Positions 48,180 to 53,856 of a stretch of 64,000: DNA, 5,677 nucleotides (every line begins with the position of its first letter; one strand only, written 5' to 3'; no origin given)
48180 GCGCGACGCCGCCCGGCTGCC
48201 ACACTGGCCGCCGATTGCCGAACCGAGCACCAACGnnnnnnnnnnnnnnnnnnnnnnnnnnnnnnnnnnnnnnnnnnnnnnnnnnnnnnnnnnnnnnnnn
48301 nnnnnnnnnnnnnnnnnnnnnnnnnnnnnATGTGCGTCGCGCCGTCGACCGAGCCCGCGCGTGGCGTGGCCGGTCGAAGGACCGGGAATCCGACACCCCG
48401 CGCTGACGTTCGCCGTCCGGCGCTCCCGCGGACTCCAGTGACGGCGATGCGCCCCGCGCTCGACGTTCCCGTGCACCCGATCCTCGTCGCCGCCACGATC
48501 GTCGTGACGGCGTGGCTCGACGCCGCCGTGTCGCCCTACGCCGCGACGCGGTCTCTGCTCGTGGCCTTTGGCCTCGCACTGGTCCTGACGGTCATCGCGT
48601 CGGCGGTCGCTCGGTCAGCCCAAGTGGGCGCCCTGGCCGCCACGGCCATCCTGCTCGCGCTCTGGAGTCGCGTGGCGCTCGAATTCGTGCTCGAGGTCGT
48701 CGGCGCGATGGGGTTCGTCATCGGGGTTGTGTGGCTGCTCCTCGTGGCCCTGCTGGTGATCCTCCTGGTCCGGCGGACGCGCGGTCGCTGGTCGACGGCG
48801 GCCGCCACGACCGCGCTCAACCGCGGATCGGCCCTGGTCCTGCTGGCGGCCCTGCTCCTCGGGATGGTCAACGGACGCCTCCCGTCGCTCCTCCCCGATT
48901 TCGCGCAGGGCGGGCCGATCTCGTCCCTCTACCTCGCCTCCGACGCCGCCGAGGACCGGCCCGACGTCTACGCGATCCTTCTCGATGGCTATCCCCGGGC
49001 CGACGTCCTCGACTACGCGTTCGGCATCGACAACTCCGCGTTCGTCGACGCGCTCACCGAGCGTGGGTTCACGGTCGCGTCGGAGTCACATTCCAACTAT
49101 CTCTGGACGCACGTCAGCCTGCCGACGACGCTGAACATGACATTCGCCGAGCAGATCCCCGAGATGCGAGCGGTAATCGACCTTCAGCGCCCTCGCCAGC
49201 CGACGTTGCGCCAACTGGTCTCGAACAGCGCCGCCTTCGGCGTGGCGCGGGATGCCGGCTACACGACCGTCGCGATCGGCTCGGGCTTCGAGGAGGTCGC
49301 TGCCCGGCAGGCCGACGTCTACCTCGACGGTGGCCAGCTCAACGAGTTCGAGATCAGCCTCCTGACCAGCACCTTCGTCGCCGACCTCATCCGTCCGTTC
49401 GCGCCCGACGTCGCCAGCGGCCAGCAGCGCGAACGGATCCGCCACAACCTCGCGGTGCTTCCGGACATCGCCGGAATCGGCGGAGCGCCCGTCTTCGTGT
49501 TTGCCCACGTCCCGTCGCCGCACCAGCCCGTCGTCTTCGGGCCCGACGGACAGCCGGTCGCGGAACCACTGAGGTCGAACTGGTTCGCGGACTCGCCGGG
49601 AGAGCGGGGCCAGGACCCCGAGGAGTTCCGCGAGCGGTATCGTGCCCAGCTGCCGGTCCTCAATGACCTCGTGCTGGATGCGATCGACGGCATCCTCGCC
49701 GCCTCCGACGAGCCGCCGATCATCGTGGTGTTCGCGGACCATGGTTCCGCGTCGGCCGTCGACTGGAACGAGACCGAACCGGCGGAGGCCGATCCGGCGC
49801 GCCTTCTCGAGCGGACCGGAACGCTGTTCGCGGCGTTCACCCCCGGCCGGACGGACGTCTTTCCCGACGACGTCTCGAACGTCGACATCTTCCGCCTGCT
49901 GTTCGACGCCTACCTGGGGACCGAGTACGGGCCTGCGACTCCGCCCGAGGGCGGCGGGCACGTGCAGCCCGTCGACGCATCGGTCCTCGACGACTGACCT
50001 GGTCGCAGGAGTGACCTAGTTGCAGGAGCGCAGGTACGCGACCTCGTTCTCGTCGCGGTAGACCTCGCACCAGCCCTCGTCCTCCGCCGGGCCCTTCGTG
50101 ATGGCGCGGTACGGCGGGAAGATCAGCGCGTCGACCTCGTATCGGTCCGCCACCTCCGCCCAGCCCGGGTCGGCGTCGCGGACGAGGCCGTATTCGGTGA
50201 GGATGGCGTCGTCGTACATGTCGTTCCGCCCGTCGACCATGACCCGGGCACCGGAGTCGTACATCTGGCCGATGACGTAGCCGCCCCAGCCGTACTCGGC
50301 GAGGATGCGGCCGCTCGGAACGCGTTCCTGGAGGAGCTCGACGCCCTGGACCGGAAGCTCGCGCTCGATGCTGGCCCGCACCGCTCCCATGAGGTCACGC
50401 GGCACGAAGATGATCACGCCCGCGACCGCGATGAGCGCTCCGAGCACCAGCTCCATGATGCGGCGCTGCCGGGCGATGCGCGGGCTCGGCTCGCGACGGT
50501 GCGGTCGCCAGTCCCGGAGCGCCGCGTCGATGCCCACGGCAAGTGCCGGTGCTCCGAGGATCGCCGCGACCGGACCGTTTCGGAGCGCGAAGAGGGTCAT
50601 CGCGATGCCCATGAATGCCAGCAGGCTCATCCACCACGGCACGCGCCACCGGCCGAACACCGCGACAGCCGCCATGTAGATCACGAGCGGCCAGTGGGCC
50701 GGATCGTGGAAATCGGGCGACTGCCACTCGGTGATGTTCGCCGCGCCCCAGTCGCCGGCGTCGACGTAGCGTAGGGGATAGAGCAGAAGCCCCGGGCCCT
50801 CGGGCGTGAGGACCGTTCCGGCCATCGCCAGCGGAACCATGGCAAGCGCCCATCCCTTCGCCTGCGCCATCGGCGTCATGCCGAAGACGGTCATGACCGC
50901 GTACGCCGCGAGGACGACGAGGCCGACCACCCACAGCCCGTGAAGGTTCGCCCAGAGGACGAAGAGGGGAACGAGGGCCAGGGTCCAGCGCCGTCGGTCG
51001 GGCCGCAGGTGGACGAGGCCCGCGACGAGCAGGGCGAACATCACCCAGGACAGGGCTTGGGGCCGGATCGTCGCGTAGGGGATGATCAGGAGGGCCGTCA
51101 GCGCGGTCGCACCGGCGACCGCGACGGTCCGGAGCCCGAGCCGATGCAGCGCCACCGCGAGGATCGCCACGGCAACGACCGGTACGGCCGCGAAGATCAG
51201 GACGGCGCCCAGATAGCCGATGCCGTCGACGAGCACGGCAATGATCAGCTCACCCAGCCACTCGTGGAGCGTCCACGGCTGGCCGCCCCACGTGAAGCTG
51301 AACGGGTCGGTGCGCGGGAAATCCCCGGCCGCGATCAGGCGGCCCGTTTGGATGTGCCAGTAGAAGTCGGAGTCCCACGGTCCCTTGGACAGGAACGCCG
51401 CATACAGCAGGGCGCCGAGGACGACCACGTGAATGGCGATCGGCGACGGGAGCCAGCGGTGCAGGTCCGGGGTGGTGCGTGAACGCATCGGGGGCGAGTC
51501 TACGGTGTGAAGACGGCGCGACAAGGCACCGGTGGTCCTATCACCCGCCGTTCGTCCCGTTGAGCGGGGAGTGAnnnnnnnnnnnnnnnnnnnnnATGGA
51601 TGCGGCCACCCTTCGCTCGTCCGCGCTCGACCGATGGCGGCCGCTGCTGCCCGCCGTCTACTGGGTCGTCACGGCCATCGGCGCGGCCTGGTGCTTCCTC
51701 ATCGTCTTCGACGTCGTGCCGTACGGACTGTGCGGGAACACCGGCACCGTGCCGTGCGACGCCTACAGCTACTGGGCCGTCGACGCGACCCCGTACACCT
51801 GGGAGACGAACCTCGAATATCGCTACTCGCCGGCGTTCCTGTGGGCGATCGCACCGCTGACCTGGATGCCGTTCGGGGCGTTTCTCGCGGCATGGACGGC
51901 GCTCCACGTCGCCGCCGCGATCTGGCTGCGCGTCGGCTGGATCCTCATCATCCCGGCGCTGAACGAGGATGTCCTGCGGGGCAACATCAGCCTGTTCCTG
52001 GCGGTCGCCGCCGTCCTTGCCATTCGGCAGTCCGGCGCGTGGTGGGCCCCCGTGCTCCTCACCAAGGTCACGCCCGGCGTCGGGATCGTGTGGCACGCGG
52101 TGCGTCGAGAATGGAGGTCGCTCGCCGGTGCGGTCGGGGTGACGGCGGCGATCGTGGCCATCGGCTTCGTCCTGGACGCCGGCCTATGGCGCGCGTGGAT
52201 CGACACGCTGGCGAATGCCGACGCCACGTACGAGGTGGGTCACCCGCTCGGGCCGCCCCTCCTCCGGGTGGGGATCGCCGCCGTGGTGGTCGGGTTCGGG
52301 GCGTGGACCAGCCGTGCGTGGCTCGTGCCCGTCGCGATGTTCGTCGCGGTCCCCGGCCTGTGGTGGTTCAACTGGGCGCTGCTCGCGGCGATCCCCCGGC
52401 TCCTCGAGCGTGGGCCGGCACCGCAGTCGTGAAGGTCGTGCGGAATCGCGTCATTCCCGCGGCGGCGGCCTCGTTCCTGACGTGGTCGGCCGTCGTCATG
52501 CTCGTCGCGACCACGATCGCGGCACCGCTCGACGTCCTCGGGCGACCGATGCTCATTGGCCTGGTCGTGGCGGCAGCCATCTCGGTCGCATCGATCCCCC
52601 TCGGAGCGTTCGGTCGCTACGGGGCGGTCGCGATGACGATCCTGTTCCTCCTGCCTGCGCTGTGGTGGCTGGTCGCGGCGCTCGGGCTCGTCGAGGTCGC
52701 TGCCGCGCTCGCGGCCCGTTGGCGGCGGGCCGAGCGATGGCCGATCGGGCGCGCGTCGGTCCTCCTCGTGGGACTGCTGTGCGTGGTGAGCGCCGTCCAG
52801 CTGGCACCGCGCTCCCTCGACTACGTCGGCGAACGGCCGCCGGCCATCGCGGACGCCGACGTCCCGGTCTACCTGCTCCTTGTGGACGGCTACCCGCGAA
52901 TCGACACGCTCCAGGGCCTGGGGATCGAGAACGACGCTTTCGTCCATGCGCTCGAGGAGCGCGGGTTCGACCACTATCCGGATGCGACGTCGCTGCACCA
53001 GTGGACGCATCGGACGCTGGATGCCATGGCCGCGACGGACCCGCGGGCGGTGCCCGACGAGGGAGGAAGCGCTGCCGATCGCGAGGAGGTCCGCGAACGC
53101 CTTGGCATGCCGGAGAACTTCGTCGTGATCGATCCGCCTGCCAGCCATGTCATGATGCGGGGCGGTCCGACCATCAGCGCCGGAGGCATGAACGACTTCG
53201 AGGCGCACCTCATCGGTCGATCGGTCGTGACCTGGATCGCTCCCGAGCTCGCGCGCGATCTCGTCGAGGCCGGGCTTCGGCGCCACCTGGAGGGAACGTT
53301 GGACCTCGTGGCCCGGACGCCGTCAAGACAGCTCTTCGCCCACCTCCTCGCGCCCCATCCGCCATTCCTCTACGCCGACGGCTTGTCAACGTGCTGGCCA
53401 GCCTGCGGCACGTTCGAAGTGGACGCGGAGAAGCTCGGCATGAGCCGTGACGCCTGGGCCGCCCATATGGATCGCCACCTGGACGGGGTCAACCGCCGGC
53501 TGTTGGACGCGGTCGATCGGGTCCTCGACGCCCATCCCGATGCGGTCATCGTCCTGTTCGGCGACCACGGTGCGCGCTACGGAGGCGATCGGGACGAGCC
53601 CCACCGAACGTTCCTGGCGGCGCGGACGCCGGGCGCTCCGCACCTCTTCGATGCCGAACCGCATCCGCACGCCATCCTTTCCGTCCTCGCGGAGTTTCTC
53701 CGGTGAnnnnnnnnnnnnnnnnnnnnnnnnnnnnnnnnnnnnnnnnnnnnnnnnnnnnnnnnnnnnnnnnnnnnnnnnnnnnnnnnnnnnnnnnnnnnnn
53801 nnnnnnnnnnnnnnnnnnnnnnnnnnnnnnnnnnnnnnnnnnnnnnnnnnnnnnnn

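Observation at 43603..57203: Large envelope-glycoconjugate locus built from iterated, translationally coupled GT87/DUF2029 + membrane alkaline-phosphatase-superfamily gene pairs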

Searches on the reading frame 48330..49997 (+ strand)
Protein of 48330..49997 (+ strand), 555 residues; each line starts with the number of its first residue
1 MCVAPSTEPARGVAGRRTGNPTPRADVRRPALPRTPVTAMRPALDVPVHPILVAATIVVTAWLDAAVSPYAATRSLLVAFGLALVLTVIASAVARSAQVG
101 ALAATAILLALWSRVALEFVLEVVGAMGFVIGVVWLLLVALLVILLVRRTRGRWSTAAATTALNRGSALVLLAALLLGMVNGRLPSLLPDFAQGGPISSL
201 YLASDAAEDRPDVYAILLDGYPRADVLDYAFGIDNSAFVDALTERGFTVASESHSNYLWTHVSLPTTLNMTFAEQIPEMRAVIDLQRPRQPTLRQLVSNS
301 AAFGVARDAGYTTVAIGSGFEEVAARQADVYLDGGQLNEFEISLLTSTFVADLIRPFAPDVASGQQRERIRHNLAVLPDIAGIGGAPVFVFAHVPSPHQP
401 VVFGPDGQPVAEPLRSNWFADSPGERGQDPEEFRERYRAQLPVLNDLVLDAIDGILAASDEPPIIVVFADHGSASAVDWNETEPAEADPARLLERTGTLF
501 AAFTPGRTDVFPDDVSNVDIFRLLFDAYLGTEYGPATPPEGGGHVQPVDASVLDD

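Call 6: search_protein_families(library=pfam, proteins=[window:48330-49997:+], max_evalue=0.1)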
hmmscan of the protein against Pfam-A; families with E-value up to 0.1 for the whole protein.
window:48330-49997:+ (555 aa): 0 families

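Call 9: search_protein_families(library=ncbifam, proteins=[window:48330-49997:+], max_evalue=0.1)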
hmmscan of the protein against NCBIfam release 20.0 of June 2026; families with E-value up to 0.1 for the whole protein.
window:48330-49997:+ (555 aa): 0 families

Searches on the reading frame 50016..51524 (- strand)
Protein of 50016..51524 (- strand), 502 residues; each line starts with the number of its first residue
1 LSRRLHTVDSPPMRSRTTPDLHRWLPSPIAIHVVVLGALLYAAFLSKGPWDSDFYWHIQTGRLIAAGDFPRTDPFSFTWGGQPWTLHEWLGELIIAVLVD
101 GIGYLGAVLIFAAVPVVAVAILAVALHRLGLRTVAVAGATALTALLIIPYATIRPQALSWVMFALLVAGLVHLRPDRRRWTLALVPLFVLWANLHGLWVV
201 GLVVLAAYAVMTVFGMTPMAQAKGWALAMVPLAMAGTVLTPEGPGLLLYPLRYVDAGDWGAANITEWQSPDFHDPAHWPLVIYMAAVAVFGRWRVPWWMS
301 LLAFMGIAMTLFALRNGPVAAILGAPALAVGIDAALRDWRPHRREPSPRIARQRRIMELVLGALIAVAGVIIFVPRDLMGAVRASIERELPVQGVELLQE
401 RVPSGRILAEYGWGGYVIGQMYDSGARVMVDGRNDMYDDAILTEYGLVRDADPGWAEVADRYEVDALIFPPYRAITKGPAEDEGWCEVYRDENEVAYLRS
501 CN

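Call 6: search_protein_families(library=pfam, proteins=[window:50016-51524:-], max_evalue=0.1)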
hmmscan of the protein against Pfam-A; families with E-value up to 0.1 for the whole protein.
window:50016-51524:- (502 aa): 0 families

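Call 9: search_protein_families(library=ncbifam, proteins=[window:50016-51524:-], max_evalue=0.1)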
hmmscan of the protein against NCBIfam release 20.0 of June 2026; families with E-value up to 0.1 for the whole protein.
window:50016-51524:- (502 aa): 0 families

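Call 52: search_solved_structures(query=window:50016-51488:-, max_evalue=10, show_alignments=1)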
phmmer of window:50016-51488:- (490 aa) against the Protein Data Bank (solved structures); distinct sequences matched with E-value up to 10: 0.

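Call 80: search_solved_structures(query=A9, max_evalue=10, show_alignments=1)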
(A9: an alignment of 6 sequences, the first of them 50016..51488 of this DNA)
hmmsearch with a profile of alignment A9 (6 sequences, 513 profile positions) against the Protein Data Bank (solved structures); distinct sequences matched with E-value up to 10: 0.

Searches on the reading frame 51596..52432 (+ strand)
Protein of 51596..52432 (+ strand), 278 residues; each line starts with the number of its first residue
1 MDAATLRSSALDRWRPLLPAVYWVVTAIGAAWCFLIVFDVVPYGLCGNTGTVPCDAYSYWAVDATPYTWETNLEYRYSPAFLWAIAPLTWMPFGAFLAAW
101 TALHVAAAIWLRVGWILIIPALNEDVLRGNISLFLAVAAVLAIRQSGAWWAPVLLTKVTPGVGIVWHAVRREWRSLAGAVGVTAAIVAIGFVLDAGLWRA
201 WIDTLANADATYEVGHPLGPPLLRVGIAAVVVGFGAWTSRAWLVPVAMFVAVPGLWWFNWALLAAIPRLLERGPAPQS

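Call 6: search_protein_families(library=pfam, proteins=[window:51596-52432:+], max_evalue=0.1)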
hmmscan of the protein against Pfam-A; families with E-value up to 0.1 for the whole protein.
window:51596-52432:+ (278 aa): 1 family
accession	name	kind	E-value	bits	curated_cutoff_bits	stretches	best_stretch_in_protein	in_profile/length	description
PF09594.16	GT87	-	3.5e-10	40.5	25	1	75-260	1-213/237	Glycosyltransferase family 87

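Call 9: search_protein_families(library=ncbifam, proteins=[window:51596-52432:+], max_evalue=0.1)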
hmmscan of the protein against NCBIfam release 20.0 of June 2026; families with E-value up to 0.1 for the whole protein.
window:51596-52432:+ (278 aa): 0 families

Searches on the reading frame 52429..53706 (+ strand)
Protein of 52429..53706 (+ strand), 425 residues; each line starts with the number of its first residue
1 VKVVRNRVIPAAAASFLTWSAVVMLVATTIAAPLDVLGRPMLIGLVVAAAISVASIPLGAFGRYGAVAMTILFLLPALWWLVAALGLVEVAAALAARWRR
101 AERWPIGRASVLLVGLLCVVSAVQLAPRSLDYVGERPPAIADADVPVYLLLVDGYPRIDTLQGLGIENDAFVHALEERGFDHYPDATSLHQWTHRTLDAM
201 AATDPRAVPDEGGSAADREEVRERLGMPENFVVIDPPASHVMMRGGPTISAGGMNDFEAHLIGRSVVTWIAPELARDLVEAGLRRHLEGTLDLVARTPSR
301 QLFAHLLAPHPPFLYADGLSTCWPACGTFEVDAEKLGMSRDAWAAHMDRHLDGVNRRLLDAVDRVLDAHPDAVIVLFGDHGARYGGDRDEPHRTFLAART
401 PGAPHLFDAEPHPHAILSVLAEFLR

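Call 6: search_protein_families(library=pfam, proteins=[window:52429-53706:+], max_evalue=0.1)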
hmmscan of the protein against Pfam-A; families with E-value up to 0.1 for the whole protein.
window:52429-53706:+ (425 aa): 1 family
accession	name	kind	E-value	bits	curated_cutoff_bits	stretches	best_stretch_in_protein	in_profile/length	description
PF11992.13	TgpA_N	-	0.0044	16.5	30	1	66-130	5-71/333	TgpA N-terminal domain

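Call 9: search_protein_families(library=ncbifam, proteins=[window:52429-53706:+], max_evalue=0.1)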
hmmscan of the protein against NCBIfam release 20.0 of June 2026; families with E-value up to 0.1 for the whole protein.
window:52429-53706:+ (425 aa): 1 family
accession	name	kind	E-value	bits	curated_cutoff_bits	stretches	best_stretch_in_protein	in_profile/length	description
NF006308.0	PRK08508.1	equivalog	0.093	11.9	377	0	114-202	58-146/279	biotin synthase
